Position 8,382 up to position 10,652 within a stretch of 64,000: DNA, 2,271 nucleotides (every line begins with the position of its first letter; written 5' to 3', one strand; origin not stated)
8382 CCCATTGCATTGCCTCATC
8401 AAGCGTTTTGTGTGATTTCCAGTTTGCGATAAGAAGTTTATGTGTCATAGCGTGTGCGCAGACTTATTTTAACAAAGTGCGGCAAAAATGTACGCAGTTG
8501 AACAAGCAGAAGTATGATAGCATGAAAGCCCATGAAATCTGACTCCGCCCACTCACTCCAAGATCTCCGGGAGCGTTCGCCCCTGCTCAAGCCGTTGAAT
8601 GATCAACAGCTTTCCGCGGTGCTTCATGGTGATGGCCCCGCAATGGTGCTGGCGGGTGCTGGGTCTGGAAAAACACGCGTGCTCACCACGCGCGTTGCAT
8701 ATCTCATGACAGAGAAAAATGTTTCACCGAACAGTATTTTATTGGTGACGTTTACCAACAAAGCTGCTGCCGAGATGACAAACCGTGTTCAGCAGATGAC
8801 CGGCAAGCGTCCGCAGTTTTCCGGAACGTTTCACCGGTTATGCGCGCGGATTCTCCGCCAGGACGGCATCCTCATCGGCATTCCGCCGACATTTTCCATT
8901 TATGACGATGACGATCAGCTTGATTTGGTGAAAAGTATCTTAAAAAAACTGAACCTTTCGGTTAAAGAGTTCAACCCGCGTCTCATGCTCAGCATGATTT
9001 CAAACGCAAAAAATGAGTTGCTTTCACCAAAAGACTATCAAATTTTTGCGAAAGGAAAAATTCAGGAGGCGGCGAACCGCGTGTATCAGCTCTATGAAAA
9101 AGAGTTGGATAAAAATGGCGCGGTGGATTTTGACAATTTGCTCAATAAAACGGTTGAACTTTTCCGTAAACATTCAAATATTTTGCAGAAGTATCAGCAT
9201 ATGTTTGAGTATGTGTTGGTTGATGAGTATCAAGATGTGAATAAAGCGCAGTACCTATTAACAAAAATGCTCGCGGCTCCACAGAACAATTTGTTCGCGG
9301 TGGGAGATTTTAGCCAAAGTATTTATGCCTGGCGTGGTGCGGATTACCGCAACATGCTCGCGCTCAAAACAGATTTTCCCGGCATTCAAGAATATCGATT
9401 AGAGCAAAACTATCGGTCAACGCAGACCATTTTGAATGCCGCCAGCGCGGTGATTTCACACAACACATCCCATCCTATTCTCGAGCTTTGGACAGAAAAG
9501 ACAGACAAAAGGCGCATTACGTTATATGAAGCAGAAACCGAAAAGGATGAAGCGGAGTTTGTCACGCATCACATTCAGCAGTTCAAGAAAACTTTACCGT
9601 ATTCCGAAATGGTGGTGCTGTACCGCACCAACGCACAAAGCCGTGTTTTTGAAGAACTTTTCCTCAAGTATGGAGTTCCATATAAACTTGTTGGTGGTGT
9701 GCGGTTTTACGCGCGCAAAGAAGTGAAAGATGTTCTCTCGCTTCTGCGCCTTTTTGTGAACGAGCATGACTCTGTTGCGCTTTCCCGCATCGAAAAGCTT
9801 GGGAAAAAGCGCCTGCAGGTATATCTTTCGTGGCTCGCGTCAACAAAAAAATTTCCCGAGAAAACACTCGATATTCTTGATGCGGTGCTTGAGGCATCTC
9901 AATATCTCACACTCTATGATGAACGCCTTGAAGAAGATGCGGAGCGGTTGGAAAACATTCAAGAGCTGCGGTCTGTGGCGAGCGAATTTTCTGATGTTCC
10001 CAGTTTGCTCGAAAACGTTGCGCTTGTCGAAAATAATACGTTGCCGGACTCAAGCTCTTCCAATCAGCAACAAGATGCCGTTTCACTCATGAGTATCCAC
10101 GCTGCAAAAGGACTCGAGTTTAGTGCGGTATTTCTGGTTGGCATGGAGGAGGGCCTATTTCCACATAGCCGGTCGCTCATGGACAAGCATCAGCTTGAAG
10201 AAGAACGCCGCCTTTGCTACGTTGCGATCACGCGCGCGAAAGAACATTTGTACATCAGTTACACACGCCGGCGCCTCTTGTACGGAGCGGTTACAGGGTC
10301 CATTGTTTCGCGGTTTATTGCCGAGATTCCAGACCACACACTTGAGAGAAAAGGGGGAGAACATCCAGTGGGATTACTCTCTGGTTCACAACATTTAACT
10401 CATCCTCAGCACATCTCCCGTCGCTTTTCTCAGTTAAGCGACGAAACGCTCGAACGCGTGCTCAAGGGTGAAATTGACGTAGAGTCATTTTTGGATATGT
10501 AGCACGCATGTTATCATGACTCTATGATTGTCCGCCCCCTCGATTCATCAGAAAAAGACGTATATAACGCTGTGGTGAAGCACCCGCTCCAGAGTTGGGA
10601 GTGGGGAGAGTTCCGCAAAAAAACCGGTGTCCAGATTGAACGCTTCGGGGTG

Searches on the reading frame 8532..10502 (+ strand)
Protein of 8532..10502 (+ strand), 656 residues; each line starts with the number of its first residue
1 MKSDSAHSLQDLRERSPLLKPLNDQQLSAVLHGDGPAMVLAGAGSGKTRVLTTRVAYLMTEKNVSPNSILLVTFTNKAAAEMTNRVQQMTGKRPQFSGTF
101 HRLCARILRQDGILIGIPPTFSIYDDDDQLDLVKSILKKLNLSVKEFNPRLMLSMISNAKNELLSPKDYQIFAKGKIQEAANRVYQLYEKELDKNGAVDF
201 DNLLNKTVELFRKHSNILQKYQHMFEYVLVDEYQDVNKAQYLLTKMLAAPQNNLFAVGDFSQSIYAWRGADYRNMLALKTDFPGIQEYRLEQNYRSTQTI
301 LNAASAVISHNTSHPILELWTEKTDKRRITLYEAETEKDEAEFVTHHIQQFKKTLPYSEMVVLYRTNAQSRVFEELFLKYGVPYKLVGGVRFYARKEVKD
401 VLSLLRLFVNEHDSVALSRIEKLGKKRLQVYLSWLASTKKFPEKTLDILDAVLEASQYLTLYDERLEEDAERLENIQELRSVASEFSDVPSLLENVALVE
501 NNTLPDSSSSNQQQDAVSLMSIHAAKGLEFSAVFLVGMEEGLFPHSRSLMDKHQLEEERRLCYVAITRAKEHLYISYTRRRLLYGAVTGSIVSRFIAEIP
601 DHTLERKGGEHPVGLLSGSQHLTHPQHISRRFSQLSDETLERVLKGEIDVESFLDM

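Call 52: search_protein_families(library=ncbifam, proteins=[window:8532-10502:+], max_evalue=1e-10)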
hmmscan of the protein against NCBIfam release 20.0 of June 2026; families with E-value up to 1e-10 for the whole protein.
window:8532-10502:+ (656 aa): 14 families
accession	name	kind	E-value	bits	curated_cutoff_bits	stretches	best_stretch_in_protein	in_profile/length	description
TIGR01073.1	pcrA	equivalog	1.3e-207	691.6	911.2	2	18-423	1-410/725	DNA helicase PcrA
NF008743.0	PRK11773.1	equivalog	1.1e-172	576.1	965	2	15-420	3-410/720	DNA helicase II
TIGR01075.1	uvrD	equivalog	2.3e-169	565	1144.45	2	18-420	1-405/715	DNA helicase II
TIGR01074.1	rep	equivalog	1e-155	519.7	951.45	2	22-422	2-406/668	DNA helicase Rep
NF008172.0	PRK10919.1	equivalog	1.2e-122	410.4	1168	2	22-426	3-411/673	DNA helicase Rep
NF008276.0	PRK11054.1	equivalog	9.3e-54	183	543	2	20-110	195-285/684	DNA helicase IV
TIGR02785.1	addA_Gpos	equivalog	1.6e-45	155.5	707.65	2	176-312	336-484/1234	helicase-exonuclease AddAB subunit AddA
TIGR02784.1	addA_alphas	equivalog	1.2e-40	139.8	860.75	2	179-310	342-495/1138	double-strand break repair helicase AddA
TIGR00609.1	recB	equivalog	1.6e-38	132.5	696.05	1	170-313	314-460/1175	exodeoxyribonuclease V subunit beta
NF010485.0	PRK13909.1-2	equivalog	4.9e-31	107.8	650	1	156-536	262-630/909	RecB-like helicase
NF010487.0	PRK13909.1-4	equivalog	7.3e-25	87.4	759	1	185-536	284-630/924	RecB-like helicase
NF008128.0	PRK10876.1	equivalog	3.3e-16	58.2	1697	1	177-311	328-464/1181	exodeoxyribonuclease V subunit beta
NF010484.0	PRK13909.1-1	equivalog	6.2e-12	44.1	1074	0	181-308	296-435/945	RecB-like helicase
NF010486.0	PRK13909.1-3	equivalog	9.3e-12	43.8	1109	0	193-302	298-417/921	RecB-like helicase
